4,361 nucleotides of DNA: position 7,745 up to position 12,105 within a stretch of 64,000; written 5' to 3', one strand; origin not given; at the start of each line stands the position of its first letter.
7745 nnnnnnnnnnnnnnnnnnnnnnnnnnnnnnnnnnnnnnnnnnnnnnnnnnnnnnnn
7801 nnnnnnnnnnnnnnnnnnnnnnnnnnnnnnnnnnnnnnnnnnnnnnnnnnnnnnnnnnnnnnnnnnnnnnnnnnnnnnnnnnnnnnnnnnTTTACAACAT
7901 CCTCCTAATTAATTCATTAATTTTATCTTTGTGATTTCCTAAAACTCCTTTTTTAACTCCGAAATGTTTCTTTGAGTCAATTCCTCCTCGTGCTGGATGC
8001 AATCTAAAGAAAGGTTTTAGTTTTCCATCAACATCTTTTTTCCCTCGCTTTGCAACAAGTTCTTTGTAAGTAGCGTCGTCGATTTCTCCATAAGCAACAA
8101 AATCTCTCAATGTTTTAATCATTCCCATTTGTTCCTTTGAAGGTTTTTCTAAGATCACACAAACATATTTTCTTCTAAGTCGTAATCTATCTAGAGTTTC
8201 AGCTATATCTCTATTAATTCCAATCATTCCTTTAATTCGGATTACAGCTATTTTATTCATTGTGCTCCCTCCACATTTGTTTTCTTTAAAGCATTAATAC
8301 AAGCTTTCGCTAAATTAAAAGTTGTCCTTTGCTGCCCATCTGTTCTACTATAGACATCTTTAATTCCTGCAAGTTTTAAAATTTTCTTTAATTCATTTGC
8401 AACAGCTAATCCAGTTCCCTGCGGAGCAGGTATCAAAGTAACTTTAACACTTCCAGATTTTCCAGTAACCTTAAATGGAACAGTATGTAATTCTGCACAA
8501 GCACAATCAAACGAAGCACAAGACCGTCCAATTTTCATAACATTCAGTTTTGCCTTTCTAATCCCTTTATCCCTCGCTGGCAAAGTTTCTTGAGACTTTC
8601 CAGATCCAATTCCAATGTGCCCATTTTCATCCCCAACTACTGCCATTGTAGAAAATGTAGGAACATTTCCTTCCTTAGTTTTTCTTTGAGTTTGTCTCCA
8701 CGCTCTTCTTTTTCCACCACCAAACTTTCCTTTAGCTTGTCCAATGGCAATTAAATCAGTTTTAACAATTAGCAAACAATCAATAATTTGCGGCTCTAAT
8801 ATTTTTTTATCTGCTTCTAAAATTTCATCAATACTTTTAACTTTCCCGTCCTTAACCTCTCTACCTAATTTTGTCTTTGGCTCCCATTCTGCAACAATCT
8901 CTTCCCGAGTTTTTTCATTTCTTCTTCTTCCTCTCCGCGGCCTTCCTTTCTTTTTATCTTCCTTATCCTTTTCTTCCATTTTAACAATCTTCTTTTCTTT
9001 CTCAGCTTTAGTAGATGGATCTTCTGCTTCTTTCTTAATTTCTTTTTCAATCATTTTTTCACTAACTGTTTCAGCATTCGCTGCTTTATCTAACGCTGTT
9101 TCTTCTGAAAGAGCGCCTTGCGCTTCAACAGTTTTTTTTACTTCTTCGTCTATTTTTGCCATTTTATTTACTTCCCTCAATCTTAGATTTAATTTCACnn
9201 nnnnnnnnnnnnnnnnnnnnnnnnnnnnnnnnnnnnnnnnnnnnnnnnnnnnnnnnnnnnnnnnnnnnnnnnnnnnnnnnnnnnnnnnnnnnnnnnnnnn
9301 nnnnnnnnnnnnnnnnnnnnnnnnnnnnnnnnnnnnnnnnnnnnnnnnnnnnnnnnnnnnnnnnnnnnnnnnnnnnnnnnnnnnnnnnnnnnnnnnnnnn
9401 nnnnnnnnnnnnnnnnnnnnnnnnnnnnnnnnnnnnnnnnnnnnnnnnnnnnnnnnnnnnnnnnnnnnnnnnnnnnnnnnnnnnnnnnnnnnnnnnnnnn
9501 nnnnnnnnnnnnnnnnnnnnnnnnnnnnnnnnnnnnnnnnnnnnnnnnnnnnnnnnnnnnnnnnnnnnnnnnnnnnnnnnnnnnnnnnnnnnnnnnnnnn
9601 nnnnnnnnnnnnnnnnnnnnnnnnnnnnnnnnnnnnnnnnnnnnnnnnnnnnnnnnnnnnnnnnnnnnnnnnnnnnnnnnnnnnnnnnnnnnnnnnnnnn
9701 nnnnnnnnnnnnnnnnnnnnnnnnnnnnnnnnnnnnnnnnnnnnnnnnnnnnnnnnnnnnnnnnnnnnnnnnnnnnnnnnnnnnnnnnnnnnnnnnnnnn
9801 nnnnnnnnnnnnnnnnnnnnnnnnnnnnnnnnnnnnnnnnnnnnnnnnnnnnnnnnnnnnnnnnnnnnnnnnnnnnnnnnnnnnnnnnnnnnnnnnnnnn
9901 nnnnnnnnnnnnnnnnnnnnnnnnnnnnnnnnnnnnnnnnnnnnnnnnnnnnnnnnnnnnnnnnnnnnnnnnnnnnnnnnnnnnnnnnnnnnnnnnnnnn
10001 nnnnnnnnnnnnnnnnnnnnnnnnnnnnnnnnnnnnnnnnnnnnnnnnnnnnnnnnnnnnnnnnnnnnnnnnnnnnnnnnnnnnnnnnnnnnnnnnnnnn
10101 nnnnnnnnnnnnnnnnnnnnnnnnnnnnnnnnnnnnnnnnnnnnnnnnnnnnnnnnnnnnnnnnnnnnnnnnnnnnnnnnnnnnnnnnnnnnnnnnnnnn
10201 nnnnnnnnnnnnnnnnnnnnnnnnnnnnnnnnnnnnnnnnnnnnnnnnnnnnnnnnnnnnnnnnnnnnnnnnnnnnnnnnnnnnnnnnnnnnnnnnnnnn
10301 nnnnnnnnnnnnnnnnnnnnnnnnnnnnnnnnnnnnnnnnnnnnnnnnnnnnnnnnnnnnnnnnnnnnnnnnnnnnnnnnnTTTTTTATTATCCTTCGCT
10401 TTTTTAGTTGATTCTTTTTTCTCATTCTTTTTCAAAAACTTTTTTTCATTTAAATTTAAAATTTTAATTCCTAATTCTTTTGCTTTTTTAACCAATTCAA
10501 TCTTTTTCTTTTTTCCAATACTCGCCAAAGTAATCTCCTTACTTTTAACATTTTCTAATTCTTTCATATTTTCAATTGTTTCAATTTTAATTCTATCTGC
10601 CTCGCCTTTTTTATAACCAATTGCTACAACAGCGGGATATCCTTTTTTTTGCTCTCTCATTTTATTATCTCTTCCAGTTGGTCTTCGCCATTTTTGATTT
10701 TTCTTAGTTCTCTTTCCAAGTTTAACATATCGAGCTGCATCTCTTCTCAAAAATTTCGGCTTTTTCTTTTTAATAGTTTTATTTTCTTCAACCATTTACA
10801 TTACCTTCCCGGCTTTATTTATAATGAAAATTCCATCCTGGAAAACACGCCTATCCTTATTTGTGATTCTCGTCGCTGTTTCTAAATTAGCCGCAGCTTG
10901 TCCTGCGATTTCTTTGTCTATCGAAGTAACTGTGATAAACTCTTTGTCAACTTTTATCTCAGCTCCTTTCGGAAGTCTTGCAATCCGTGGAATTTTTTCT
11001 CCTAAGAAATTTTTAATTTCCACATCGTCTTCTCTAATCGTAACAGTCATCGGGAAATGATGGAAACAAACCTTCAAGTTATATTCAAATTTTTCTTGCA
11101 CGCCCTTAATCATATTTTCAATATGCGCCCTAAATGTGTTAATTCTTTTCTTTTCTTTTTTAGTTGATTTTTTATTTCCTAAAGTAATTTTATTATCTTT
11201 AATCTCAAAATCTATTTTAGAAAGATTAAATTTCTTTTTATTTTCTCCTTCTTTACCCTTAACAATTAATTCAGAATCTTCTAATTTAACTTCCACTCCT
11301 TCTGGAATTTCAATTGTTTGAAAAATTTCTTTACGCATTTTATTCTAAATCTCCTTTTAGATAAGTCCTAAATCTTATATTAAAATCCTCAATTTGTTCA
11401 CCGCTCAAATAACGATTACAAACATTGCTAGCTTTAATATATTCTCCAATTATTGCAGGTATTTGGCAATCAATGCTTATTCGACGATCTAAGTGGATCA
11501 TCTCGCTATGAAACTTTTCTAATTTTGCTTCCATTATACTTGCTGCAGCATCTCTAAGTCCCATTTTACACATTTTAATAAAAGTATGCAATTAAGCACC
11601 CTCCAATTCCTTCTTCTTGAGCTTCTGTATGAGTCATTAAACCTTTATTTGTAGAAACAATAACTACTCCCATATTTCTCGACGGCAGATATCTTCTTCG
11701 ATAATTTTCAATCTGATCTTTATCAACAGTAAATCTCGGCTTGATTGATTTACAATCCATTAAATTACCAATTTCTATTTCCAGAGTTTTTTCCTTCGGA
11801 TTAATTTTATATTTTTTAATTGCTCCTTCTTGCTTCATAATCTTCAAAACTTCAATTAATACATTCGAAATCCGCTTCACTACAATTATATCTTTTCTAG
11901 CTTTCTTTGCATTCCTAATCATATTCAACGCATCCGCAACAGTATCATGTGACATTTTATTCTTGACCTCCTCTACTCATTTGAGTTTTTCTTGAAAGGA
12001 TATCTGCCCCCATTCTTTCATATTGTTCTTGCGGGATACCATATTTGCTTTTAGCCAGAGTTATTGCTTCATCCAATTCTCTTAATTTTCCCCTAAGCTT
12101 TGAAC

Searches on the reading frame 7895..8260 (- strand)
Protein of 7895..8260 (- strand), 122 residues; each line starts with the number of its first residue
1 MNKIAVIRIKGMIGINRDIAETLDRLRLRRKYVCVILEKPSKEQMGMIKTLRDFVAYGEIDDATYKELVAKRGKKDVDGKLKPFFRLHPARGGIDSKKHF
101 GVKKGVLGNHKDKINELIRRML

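Call 65: search_protein_families(library=pfam, proteins=[window:7895-8260:-], max_evalue=0.001)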
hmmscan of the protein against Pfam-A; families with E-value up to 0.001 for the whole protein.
window:7895-8260:- (122 aa): 1 family
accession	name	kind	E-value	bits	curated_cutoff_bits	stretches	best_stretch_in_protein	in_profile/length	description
PF00327.25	Ribosomal_L30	-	7.7e-09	35.7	23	1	4-55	1-51/51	Ribosomal protein L30p/L7e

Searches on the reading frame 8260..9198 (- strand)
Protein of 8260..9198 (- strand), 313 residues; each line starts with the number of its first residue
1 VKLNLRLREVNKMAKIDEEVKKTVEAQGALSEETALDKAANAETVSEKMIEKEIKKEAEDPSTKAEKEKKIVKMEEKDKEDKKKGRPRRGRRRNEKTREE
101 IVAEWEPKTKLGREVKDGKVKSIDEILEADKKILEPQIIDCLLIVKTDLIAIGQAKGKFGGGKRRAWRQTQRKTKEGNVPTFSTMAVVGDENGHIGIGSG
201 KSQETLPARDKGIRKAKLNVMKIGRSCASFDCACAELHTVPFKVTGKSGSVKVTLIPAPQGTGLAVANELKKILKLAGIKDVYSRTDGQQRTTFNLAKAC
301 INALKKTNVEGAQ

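Call 65: search_protein_families(library=pfam, proteins=[window:8260-9198:-], max_evalue=0.001)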
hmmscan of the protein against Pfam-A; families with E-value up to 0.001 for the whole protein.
window:8260-9198:- (313 aa): 2 families
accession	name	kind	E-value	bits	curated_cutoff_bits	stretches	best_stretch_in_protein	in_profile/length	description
PF03719.21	Ribosomal_S5_C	-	2.5e-20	72.2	21.5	1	246-307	1-61/71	Ribosomal protein S5, C-terminal domain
PF00333.26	Ribosomal_S5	-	2.8e-16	59.7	27.1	1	168-223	9-64/65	Ribosomal protein S5, N-terminal domain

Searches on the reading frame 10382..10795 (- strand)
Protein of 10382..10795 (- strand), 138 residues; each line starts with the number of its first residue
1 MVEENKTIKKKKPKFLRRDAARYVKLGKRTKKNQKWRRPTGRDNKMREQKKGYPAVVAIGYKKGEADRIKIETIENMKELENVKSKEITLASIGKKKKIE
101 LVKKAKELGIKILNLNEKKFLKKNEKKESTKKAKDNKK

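Call 65: search_protein_families(library=pfam, proteins=[window:10382-10795:-], max_evalue=0.001)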
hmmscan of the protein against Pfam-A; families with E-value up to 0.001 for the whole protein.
window:10382-10795:- (138 aa): 1 family
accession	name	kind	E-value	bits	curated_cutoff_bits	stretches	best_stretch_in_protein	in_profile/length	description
PF01655.23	Ribosomal_L32e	-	5.4e-17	62.5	25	1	12-114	1-108/108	Ribosomal protein L32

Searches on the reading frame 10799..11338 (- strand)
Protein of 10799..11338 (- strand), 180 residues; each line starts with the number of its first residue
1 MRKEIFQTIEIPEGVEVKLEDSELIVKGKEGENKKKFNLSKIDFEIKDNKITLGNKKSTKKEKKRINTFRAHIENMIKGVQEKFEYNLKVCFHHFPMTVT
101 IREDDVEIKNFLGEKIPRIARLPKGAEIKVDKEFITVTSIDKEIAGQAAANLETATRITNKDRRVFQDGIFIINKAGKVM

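Call 65: search_protein_families(library=pfam, proteins=[window:10799-11338:-], max_evalue=0.001)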
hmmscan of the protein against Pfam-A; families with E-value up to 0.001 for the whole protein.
window:10799-11338:- (180 aa): 1 family
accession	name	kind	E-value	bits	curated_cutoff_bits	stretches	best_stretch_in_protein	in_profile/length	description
PF00347.28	Ribosomal_L6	-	6.1e-28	97.9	27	2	95-169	1-80/80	Ribosomal protein L6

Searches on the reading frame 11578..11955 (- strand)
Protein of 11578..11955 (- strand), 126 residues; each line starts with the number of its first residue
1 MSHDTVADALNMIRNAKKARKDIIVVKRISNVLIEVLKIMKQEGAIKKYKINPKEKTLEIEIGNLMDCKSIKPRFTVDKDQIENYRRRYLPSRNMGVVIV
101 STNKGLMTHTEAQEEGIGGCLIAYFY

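Call 65: search_protein_families(library=pfam, proteins=[window:11578-11955:-], max_evalue=0.001)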
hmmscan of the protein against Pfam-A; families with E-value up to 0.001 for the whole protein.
window:11578-11955:- (126 aa): 1 family
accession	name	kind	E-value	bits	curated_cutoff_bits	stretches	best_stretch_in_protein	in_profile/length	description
PF00410.24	Ribosomal_S8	-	4.5e-24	85.3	24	1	4-126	1-126/126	Ribosomal protein S8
